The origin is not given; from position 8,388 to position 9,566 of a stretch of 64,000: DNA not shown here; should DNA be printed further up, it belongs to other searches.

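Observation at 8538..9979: TIR-like (COG4271/Cap12-PycTIR-type) domain fused to a long acidic disordered region, coupled to a small membrane protein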

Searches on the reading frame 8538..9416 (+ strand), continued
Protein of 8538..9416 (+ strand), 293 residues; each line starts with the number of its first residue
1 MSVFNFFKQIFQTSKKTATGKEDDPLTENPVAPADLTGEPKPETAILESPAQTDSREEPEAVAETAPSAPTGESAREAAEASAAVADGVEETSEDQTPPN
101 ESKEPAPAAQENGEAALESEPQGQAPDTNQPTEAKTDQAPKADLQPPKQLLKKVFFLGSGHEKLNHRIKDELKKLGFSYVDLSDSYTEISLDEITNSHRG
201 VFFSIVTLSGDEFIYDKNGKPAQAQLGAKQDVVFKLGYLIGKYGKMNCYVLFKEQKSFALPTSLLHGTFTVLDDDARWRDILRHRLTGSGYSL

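Call 38: search_solved_structures(query=A3, max_evalue=1, show_alignments=3)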
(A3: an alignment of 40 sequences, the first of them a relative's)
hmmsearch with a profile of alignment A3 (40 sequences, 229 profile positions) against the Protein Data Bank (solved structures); distinct sequences matched with E-value up to 1: 16.
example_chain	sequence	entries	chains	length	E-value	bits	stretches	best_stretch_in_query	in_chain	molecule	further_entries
2l82_A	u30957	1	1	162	0.00031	23.9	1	81-118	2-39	DESIGNED PROTEIN OR32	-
9lmq_A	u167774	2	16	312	0.00035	23.7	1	85-182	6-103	CD-NTase-associated protein 12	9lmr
2l69_A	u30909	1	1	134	0.0034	20.5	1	81-137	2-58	Rossmann 2x3 fold protein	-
2mr6_A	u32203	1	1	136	0.026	17.6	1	50-129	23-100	De novo designed Protein OR462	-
9f8f_B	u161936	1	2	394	0.063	16.4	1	57-122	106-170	SLPH - S-layer protein HMW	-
4j29_A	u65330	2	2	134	0.086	15.9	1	61-127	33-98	Engineered Protein OR258 | DE NOVO DESIGNED PROTEIN OR258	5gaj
7acz_B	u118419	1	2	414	0.087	15.9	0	63-122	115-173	SLPH (HMW SLP)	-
8bby_B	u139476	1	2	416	0.088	15.9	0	63-122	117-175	S-layer protein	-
8s05_C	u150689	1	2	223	0.11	15.6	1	14-97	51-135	Conserved protein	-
7un8_A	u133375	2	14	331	0.19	14.8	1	77-193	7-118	CD-NTase-associated protein 12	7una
2mr5_A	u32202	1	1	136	0.21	14.6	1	61-127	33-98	De novo designed Protein OR457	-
6xeh_A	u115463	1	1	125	0.29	14.2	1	84-142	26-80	DE NOVO DESIGNED OR386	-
7acy_B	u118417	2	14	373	0.32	14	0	57-122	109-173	S-layer protein | Precursor of the S-layer proteins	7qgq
7acx_B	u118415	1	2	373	0.34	13.9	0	58-122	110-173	S-layer protein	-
4huj_A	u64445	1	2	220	0.36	13.9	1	73-113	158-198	Uncharacterized protein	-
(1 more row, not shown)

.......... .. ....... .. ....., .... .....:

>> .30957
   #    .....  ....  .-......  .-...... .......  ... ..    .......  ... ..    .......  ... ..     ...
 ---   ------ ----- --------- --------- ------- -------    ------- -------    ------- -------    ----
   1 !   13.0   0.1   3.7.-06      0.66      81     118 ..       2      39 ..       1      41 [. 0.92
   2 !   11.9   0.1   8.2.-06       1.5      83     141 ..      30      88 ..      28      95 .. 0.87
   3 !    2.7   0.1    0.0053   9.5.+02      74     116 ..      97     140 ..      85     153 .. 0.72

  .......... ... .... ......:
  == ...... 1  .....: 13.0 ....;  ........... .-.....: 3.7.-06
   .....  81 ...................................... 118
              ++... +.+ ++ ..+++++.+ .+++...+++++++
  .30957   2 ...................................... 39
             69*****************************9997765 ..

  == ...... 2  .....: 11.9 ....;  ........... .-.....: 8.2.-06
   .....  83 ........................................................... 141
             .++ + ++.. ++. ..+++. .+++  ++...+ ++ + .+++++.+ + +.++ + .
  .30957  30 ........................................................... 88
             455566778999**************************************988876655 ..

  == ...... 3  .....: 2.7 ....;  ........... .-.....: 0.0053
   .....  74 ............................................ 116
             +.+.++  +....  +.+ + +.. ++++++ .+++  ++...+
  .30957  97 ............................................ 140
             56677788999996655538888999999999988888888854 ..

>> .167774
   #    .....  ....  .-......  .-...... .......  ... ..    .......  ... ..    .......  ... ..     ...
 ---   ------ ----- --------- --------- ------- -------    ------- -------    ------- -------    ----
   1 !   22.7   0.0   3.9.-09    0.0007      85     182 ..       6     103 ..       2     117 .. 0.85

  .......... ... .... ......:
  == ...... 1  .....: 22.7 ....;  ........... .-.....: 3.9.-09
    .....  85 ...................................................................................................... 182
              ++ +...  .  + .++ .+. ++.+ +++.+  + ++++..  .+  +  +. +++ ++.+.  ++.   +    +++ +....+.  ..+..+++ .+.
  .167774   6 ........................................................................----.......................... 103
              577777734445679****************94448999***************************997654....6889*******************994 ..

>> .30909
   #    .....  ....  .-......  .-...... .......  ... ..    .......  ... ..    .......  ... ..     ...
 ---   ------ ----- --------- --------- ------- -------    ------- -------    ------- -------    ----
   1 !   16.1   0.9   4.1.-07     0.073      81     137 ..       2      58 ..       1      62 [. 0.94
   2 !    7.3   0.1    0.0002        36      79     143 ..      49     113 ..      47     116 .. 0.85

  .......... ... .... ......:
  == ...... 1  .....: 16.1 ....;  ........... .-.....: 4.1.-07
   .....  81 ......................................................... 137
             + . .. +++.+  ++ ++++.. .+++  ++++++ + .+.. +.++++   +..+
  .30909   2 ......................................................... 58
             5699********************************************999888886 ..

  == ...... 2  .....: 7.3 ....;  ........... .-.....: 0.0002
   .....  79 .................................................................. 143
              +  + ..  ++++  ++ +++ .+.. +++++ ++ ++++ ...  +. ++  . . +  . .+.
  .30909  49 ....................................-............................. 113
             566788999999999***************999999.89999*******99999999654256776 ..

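Call 51: search_protein_families(library=padloc, proteins=[P0004], max_evalue=0.00001)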
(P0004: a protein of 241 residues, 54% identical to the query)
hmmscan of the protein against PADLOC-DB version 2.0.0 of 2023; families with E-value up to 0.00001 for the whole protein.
P0004 (241 aa): 8 families
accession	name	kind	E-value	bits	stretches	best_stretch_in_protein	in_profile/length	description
PDLC05005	PDC-S35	-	5.9e-13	47.1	1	90-240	111-258/264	-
PDLC05007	PDC-S35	-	5e-11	40.8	1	94-239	130-272/278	-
PDLC05006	PDC-S35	-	6e-10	36.9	1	90-240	75-227/231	-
PDLC05004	PDC-S35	-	3.2e-09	34.8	1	139-240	162-260/265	-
PDLC05003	PDC-S35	-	2.3e-08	31.9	1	133-239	131-235/245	-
PDLC02371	PycTIR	-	2.5e-06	25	1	98-210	151-252/288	-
PDLC00729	Effector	-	3.9e-06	24.5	1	98-209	3-113/310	TIR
PDLC00731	Effector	-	9.7e-06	22.8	0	101-217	157-273/306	TIR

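Call 54: find_homologous_proteins(query=A4, max_evalue=1e-10)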
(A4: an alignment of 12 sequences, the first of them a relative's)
Query A4 (12 sequences) (293 aa, profile of the alignment): 12 proteins with E <= 1e-10 among 8000 candidates.
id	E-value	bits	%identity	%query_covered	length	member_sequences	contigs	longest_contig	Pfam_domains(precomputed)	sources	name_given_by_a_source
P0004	2.1e-94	334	54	80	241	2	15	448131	PF10137.15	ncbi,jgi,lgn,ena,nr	ncbi:MAG TPA: nucleotide-binding protein [Candidatus Omnitrophota bacterium]|nr:nucleotide-binding p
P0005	5.9e-91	322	54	71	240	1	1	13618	PF10137.15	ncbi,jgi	ncbi:MAG: TIR domain-containing protein [Candidatus Omnitrophota bacterium]|jgi:hypothetical protein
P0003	5.3e-90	319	56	74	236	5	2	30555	PF10137.15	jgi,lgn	jgi:hypothetical protein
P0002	1.5e-89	318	58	67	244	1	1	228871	PF10137.15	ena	-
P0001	3.0e-81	291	100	100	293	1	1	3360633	PF10137.15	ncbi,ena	-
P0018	1.6e-70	256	36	55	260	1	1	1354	PF10137.15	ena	-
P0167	2.4e-17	82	33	30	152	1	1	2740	PF13676.12,PF10137.15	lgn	-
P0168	1.1e-13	70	30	31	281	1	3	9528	PF10137.15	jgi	jgi:predicted nucleotide-binding protein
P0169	6.6e-13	67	28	30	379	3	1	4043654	PF10137.15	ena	-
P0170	8.1e-13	67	26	54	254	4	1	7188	PF10137.15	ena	-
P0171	2.8e-11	62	23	51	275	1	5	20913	PF10137.15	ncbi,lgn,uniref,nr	ncbi:TIR domain-containing protein [Vibrio parahaemolyticus]|uniref:TIR domain-containing protein n=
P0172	2.8e-11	62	23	51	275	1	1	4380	PF10137.15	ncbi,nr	ncbi:nucleotide-binding protein [Vibrio parahaemolyticus]|nr:nucleotide-binding protein [Vibrio para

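Call 55: list_cluster_members(proteins=[P0001, P0155])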
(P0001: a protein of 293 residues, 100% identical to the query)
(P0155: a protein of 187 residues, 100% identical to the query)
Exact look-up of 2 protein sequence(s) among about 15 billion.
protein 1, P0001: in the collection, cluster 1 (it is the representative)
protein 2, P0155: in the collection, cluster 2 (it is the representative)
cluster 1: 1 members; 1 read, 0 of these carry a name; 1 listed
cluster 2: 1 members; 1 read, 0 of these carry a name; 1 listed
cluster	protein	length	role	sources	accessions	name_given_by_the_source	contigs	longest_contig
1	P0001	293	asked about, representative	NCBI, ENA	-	-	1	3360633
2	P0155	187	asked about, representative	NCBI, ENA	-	-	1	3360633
